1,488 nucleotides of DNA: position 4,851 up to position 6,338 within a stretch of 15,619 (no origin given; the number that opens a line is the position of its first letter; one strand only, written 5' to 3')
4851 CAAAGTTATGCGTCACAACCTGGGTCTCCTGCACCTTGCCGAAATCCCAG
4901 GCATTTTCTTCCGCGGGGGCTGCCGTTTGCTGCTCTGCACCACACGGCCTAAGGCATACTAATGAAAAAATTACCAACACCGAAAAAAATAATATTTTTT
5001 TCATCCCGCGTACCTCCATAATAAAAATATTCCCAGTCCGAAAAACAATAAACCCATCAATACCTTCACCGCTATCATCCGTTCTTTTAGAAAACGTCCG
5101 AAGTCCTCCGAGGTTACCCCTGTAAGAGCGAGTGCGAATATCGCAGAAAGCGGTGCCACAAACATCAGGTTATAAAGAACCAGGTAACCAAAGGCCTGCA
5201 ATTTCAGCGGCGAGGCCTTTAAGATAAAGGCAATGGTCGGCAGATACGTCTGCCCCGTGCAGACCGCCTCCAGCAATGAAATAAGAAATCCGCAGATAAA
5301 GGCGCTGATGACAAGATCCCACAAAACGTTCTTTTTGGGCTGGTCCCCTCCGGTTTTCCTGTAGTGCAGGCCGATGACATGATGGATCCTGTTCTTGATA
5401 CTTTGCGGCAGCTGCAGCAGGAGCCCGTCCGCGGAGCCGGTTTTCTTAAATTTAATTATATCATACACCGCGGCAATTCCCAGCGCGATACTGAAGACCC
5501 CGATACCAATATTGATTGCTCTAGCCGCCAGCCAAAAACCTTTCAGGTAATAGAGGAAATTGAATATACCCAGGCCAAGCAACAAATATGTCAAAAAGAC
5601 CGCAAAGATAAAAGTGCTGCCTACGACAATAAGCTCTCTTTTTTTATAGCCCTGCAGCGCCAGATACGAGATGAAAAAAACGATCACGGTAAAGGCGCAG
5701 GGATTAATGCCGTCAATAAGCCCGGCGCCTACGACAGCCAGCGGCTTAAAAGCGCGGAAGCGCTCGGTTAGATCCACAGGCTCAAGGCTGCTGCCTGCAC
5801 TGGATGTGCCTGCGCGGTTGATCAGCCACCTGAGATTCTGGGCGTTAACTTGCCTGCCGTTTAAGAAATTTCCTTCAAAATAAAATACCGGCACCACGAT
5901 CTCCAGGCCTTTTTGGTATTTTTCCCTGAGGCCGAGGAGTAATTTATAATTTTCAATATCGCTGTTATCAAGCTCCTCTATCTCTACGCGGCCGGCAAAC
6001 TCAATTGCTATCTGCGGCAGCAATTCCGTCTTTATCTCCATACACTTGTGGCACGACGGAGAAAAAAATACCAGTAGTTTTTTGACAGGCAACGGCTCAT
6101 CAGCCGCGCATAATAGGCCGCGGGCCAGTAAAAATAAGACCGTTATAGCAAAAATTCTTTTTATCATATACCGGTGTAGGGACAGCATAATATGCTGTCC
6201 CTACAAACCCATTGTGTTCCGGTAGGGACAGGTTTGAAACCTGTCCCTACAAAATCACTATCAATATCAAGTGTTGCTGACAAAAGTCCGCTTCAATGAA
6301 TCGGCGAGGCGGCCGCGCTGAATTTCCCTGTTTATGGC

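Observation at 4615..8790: Co-directional cluster: flavodoxin-ferredoxin fusion, 64-aa membrane peptide, B12-radical SAM, Trx-CcdA fusion, DUF1573 secreted protein. A candidate uncharacterised redox/modification system.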

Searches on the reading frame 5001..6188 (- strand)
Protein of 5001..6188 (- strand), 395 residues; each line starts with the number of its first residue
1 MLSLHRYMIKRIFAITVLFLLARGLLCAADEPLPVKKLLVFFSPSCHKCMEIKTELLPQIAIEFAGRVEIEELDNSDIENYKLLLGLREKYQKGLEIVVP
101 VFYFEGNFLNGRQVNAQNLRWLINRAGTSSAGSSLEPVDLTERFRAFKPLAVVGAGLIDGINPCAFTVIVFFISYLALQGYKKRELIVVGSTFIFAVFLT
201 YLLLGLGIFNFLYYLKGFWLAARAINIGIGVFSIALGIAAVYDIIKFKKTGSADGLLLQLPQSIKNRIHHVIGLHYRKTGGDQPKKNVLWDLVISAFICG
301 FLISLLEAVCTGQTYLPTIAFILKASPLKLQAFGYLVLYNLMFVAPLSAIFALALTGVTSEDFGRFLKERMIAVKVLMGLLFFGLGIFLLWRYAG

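Call 4: search_protein_families(library=pfam, proteins=[window:5001-6188:-], max_evalue=0.01)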
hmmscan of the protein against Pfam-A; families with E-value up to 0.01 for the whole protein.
window:5001-6188:- (395 aa): 0 families

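Call 5: search_protein_families(library=ncbifam, proteins=[window:5001-6188:-], max_evalue=0.01)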
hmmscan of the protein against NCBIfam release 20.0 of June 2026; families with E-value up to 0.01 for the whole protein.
window:5001-6188:- (395 aa): 1 family
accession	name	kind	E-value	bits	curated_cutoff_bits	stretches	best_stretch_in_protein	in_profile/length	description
NF040495.1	tranport_ArsG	equivalog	0.0036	16.7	200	1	153-249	11-107/225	aromatic aminobenezylarsenical efflux permease ArsG family transporter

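Call 23: find_homologous_proteins(query=window:5001-6167:-, max_evalue=0.00001)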
Query window:5001-6167:- (388 aa): 2015 proteins with E <= 0.00001 among 8000 candidates; the best 120 are listed.
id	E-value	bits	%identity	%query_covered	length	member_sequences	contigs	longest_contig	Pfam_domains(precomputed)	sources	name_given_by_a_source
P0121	3.2e-250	848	100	100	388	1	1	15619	-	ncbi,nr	ncbi:MAG: hypothetical protein Q8O22_04240 [Candidatus Omnitrophota bacterium]|nr:hypothetical prote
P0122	3.6e-215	732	88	99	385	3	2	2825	-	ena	-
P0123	1.1e-210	718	85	100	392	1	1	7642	-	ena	-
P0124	5.7e-169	580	71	96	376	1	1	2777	-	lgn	-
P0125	3.1e-154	532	66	95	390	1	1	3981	-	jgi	-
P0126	6.2e-146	505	56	99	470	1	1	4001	-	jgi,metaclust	metaclust:\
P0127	3.7e-141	489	60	94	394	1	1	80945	-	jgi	-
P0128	7.6e-140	485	60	99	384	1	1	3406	-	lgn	-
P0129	9.0e-140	484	60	94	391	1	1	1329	-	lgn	-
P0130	6.0e-139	482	60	97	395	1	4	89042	-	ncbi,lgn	-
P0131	8.4e-139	481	60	94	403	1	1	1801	-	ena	-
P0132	1.2e-138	481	61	97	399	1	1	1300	-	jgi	-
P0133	1.3e-138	481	62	94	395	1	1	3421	-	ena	-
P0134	1.7e-138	480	59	94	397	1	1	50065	-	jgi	-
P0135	2.2e-138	480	58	99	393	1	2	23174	-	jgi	jgi:cytochrome c biogenesis protein CcdA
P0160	1.6e-135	470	57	99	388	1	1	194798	-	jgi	-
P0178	8.1e-134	465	57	99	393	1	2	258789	-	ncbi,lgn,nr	ncbi:MAG: hypothetical protein HY761_00010 [Candidatus Omnitrophica bacterium]|nr:hypothetical prote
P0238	2.0e-131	457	57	98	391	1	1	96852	-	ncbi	ncbi:MAG: hypothetical protein V1869_03750 [Candidatus Omnitrophota bacterium]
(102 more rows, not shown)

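Call 25: find_encoding_contigs(protein=P0127, flank=6000, max_places=1)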
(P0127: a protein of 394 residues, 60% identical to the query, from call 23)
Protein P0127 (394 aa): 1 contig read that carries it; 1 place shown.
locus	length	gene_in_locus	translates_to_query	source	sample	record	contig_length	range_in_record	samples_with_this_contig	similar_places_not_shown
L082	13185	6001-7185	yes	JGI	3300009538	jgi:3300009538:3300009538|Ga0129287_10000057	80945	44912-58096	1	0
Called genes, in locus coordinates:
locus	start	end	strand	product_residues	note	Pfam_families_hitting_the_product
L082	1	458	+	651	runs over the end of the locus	PF12161:HsdM_N (weak), PF02384:N6_Mtase, PF07669:Eco57I (weak), PF01420:Methylase_S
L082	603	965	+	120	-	-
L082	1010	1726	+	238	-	PF18928:DUF5677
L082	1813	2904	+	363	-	PF17761:DUF1016_N, PF06250:YhcG_C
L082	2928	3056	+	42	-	-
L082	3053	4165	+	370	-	PF17761:DUF1016_N, PF06250:YhcG_C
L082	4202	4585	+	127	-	-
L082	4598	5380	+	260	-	PF13091:PLDc_2, PF17941:PP_kinase_C_1 (faint)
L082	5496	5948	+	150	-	-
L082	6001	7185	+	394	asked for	-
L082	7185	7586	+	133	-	PF07610:DUF1573, PF22544:HYDIN_VesB_CFA65-like_Ig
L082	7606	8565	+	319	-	PF05569:Peptidase_M56 (weak), PF01435:Peptidase_M48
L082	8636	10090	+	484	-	PF01336:tRNA_anti-codon, PF00152:tRNA-synt_2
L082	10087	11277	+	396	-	PF12704:MacB_PCD, PF02687:FtsX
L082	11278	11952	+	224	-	PF02463:SMC_N (faint), PF00005:ABC_tran, PF13304:AAA_21 (faint)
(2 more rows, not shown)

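Call 26: find_encoding_contigs(protein=P0160, flank=6000, max_places=1)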
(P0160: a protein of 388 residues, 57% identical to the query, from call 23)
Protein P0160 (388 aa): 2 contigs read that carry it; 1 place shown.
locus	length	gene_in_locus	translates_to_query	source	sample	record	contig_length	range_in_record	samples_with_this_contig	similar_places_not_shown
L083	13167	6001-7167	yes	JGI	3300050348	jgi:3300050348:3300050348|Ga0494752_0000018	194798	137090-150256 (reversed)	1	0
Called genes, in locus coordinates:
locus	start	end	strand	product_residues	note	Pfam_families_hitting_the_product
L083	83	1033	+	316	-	PF01040:UbiA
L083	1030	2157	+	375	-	PF01266:DAO (faint), PF07992:Pyr_redox_2, PF13454:NAD_binding_9 (faint), PF13738:Pyr_redox_3 (faint), PF00070:Pyr_redox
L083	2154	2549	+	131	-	PF07681:DoxX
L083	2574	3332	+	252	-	PF01891:CbiM, PF12822:ECF_trnsprt (weak)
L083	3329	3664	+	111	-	PF13190:PDGLE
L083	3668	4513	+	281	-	PF02361:CbiQ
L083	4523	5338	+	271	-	PF00005:ABC_tran, PF02463:SMC_N (weak), PF13304:AAA_21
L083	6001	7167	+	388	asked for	-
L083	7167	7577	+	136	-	PF07610:DUF1573, PF22544:HYDIN_VesB_CFA65-like_Ig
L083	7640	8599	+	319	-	PF01435:Peptidase_M48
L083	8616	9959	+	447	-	PF13884:Peptidase_S74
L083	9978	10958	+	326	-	-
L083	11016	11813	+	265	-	PF13462:Thioredoxin_4, PF01323:DSBA, PF13743:Thioredoxin_5 (weak)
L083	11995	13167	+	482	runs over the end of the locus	PF01336:tRNA_anti-codon, PF00152:tRNA-synt_2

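Call 27: find_encoding_contigs(protein=P0178, flank=6000, max_places=1)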
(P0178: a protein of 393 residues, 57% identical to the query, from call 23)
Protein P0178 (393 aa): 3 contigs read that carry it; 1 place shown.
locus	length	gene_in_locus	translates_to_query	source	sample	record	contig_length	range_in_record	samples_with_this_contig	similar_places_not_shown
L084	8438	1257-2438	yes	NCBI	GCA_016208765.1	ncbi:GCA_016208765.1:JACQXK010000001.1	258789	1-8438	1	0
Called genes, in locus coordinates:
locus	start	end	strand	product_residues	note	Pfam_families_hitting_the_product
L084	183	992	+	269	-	PF00005:ABC_tran, PF13304:AAA_21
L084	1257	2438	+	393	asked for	-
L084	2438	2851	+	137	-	PF07610:DUF1573, PF22544:HYDIN_VesB_CFA65-like_Ig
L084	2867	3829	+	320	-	PF01435:Peptidase_M48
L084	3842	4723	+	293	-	PF00989:PAS, PF08448:PAS_4 (weak), PF13188:PAS_8 (weak), PF13426:PAS_9, PF00989:PAS, PF08448:PAS_4, PF13426:PAS_9, PF08447:PAS_3 (weak)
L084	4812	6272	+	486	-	PF01336:tRNA_anti-codon, PF00152:tRNA-synt_2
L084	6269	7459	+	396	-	PF12704:MacB_PCD, PF02687:FtsX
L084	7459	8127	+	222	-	PF02463:SMC_N (faint), PF00005:ABC_tran, PF13304:AAA_21 (faint)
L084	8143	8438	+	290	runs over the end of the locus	PF01063:Aminotran_4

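Call 28: find_encoding_contigs(protein=P0238, flank=6000, max_places=1)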
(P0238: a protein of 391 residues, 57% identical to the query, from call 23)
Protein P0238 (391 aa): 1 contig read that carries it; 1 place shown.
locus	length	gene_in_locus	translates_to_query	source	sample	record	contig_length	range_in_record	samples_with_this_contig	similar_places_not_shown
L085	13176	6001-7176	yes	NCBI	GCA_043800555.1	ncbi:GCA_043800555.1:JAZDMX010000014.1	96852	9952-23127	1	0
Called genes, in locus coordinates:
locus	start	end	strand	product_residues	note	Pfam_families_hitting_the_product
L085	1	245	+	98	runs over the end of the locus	PF18916:Lycopene_cyc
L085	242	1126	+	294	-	PF13174:TPR_6 (faint), PF23914:TPR_CcmH_CycH (faint), PF21033:RMD1-3 (faint), PF25062:ARM_TT21_N (weak), PF13414:TPR_11 (faint), PF13432:TPR_16 (faint), PF14559:TPR_19 (faint), PF25060:ARM_TT21_2nd (faint), +5 more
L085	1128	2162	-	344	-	PF00348:polyprenyl_synt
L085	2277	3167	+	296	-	PF01040:UbiA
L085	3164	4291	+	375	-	PF01266:DAO (faint), PF07992:Pyr_redox_2, PF00070:Pyr_redox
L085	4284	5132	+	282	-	PF02361:CbiQ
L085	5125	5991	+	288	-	PF02463:SMC_N, PF00005:ABC_tran, PF13175:AAA_15 (faint), PF13304:AAA_21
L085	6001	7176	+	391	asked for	-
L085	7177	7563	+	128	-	PF07610:DUF1573, PF22544:HYDIN_VesB_CFA65-like_Ig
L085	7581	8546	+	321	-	PF01435:Peptidase_M48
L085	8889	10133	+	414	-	PF00872:Transposase_mut, PF10551:MULE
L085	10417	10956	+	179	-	PF00156:Pribosyltran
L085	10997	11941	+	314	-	PF02729:OTCace_N, PF00185:OTCace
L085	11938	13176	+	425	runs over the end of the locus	PF01979:Amidohydro_1, PF07969:Amidohydro_3 (faint), PF12890:DHOase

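Call 31: find_related_loci(query=A1, collection=metagenome_contigs, flank=6000)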
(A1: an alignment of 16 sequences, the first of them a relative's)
Query A1 (388 aa) in metagenome_contigs; peptide patterns used: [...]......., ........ (x = any residue, [..] = any of these).
600 stretches matched a pattern (row limit reached: there are more); 514 encode a relative of the query (tblastn E <= 1e-3); the best 80 are kept; 80 distinct loci.
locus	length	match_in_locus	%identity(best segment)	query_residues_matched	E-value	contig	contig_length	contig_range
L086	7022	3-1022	92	49-388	0e+0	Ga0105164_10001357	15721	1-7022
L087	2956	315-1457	58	9-385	7e-151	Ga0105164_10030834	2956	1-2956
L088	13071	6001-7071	59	30-385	6e-143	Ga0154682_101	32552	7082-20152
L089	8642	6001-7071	59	30-385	3e-142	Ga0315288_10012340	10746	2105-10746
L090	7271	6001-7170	56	3-385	2e-138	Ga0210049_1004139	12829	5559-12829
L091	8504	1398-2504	59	21-385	4e-138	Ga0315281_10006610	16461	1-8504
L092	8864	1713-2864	54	8-385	5e-138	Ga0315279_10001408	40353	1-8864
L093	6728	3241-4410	56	3-385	3e-137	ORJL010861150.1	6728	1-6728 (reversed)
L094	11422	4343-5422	58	30-385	6e-137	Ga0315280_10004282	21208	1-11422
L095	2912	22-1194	54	2-385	2e-140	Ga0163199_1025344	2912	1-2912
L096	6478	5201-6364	56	3-385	7e-134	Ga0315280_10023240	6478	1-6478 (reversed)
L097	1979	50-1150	54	22-385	2e-141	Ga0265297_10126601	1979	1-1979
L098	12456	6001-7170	53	1-385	1e-131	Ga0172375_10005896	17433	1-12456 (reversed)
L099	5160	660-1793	56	11-385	1e-132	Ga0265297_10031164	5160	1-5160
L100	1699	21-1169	56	5-384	4e-142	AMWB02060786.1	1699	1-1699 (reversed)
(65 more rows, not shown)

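Call 41: search_solved_structures(query=A1, max_evalue=10, show_alignments=2)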
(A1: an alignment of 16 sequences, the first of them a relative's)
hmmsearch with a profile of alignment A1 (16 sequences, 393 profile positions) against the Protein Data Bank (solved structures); distinct sequences matched with E-value up to 10: 14.
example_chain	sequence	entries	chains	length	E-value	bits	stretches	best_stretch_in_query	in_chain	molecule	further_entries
2l57_A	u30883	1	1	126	0.035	16.5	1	20-125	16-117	Uncharacterized protein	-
3bd2_A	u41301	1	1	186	0.046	16.1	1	24-72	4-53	Disulfide bond protein A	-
3bck_A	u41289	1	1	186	0.055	15.9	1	24-72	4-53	Disulfide bond protein A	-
3bci_A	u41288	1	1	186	0.059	15.8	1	24-72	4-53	Disulfide bond protein A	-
1nho_A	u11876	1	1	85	0.061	15.7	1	33-72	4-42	Probable Thioredoxin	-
1wjk_A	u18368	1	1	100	0.075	15.4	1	27-120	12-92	C330018D20rik protein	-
8xyw_A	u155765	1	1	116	0.17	14.2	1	30-89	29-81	De novo designed Trx-3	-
1fo5_A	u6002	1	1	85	0.33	13.3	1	33-73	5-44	THIOREDOXIN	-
4ulx_A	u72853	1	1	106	0.42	13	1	28-77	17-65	LPBCA-L89K THIOREDOXIN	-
2yj7_A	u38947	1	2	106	0.44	12.9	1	28-76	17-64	LPBCA THIOREDOXIN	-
2zxh_A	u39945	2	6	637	0.75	12.1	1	137-170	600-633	tRNA uridine 5-carboxymethylaminomethyl modification enzyme mnmG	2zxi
3hiq_A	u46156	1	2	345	1.2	11.5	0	348-369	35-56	Vacuolar saporin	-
7xao_A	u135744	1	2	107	1.4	11.2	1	24-83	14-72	Thioredoxin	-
5kbc_A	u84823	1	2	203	1.9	10.8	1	33-63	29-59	DsbA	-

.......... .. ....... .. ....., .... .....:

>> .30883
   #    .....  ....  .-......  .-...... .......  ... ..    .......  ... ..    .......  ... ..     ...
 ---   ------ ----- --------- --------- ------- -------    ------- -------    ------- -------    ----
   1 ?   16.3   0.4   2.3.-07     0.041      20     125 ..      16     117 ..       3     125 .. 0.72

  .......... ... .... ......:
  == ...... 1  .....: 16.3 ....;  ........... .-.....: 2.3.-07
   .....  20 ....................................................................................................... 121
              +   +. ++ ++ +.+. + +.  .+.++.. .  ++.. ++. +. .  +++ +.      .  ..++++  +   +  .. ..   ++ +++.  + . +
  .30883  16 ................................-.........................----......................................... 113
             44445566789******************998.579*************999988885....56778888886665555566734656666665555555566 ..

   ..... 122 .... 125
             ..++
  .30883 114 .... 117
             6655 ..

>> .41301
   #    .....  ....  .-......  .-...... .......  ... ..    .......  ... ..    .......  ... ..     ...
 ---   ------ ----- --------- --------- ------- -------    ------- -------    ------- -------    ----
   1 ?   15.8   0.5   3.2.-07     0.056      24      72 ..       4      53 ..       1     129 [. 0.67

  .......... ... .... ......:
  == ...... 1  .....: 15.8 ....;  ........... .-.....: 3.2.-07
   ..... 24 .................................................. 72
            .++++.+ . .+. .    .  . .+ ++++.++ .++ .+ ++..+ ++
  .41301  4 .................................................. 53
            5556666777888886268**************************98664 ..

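Call 47: predict_structure(alignment_id=A1)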
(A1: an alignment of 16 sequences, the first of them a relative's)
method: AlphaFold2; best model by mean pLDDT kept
length: 388 residues; sequences in the alignment: 16
mean_pLDDT: 69.2   pTM: 0.48
mean pLDDT of the five models: 69.2, 68.4, 66.0, 63.4, 61.7
residues with pLDDT >= 90: 0; 70-90: 205; 50-70: 152; < 50: 31
segments of 3 or more residues with pLDDT < 50: 19-26, 120-127, 130-135, 270-277
pLDDT, mean of each block of 10 residues (from residue 1): 70 61 49 81 81 81 79 75 77 82 79 75 45 52 66 63 60 66 84 78 63 68 71 82 75 59 54 50 74 74 63 67 75 78 72 57 73 72 67
secondary structure, 60 per line:
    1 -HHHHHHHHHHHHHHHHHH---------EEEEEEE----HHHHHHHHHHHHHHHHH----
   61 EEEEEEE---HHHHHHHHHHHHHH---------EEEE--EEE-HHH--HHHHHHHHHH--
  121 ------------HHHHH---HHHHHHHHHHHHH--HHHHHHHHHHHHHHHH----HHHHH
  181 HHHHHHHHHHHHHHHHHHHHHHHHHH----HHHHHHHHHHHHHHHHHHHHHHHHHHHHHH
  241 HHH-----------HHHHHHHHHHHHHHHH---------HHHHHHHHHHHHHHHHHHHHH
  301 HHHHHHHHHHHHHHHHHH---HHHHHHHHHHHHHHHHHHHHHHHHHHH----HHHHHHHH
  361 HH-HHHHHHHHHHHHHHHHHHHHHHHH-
elements in order: H2-19 E29-35 H40-56 E61-67 H71-84 E94-97 E100-102 H109-118 H133-137 H141-153 H156-171 H176-206 H211-243 H255-270 H280-318 H322-348 H353-362 H364-387

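Call 51: fold_search(model_id=the predicted structure, library=pdb)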
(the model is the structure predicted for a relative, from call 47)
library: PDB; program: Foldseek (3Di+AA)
matches with E <= 10: 710; with E <= 0.001: 0
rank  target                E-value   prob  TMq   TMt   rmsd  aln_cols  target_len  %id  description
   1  6ibl_A                1.2e-03  0.97  0.19  0.18  24.0       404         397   13  ACTIVATED TURKEY BETA1 ADRENOCEPTOR WITH BOUND AGONIST FORMOTEROL AND NANOBODY Nb80 (released 2019-01-09)
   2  6ibl_B                4.7e-03  0.89  0.18  0.18  25.0       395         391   14  ACTIVATED TURKEY BETA1 ADRENOCEPTOR WITH BOUND AGONIST FORMOTEROL AND NANOBODY Nb80 (released 2019-01-09)
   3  3vfi                  2.0e-02  1.00  0.19  0.61   6.4       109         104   20  Crystal Structure of a Metagenomic Thioredoxin (released 2013-01-23)
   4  1fb0_B                2.8e-02  1.00  0.19  0.64   3.0        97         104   18  CRYSTAL STRUCTURE OF THIOREDOXIN M FROM SPINACH CHLOROPLAST (REDUCED FORM) (released 2000-09-20)
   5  3hxs_A                3.4e-02  1.00  0.19  0.56   3.3        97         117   16  Crystal Structure of Bacteroides fragilis TrxP (released 2010-01-12)
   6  4o32_A                3.4e-02  1.00  0.19  0.71   3.0        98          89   15  Structure of a malarial protein (released 2014-12-24)
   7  3hyp_B                3.6e-02  1.00  0.18  0.52   3.7        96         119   17  Crystal structure of Bacteroides fragilis TrxP_S105G mutant (released 2010-01-12)
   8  6gd1_B                3.7e-02  1.00  0.19  0.37   8.0       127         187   16  Structure of HuR RRM3 (released 2018-10-31)
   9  3hxs_B                4.3e-02  1.00  0.19  0.56   3.3        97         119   15  Crystal Structure of Bacteroides fragilis TrxP (released 2010-01-12)
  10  6zom_MODEL_1_A        4.7e-02  1.00  0.18  0.57   3.6        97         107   20  Oxidized thioredoxin 1 from the anaerobic bacteria Desulfovibrio vulgaris Hildenborough (released 2021-07-14)
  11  6esx_A                5.4e-02  1.00  0.19  0.61   4.7       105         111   23  Caulobacter crescentus Trx1 (released 2018-01-31)
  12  3hyp_A                5.6e-02  1.00  0.18  0.54   9.4       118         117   17  Crystal structure of Bacteroides fragilis TrxP_S105G mutant (released 2010-01-12)
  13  4xhm_B                5.9e-02  1.00  0.18  0.58   3.4        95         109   20  Archaeoglobus fulgidus thioredoxin 3 M60H (released 2015-04-29)
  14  4xhm_A                6.2e-02  1.00  0.19  0.59   3.1        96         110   23  Archaeoglobus fulgidus thioredoxin 3 M60H (released 2015-04-29)
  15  2tir                  6.8e-02  1.00  0.18  0.57   3.1        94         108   19  CRYSTAL STRUCTURE ANALYSIS OF A MUTANT ESCHERICHIA COLI THIOREDOXIN IN WHICH LYSINE 36 IS REPLACED BY GLUTAMIC ACID (released 1993-10-31)
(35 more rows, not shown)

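Call 53: search_protein_families(library=pfam, alignment_id=A1, max_evalue=5)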
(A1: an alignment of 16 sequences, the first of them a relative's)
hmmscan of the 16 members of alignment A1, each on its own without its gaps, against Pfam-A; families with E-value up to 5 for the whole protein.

A. member 1, P0121 (388 aa): 0 families

B. families by the number of members that match (of 16 scanned): 15 families
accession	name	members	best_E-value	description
PF05768.20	Glrx-like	14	8.7e-06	Glutaredoxin-like domain (DUF836)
PF13098.12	Thioredoxin_2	12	2e-06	Thioredoxin-like domain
PF13462.12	Thioredoxin_4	7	0.0046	Thioredoxin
PF00462.30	Glutaredoxin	3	0.0044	Glutaredoxin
PF13192.12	Thioredoxin_3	2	0.00031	Thioredoxin domain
PF05542.16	DUF760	2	0.0089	Protein of unknown function (DUF760)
PF00085.26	Thioredoxin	2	0.11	Thioredoxin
PF13743.12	Thioredoxin_5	2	0.17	Thioredoxin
PF00335.26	Tetraspanin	1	0.018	Tetraspanin family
PF02772.21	S-AdoMet_synt_M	1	0.019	S-adenosylmethionine synthetase, central domain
PF20421.4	DHR-2_Lobe_C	1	0.035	DHR-2, Lobe C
PF07874.16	DUF1660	1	0.17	Prophage protein (DUF1660)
PF19473.4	DUF6010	1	0.3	Family of unknown function (DUF6010)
PF14007.11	YtpI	1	0.3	YtpI-like protein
PF17205.9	PSI_integrin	1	0.32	Integrin plexin domain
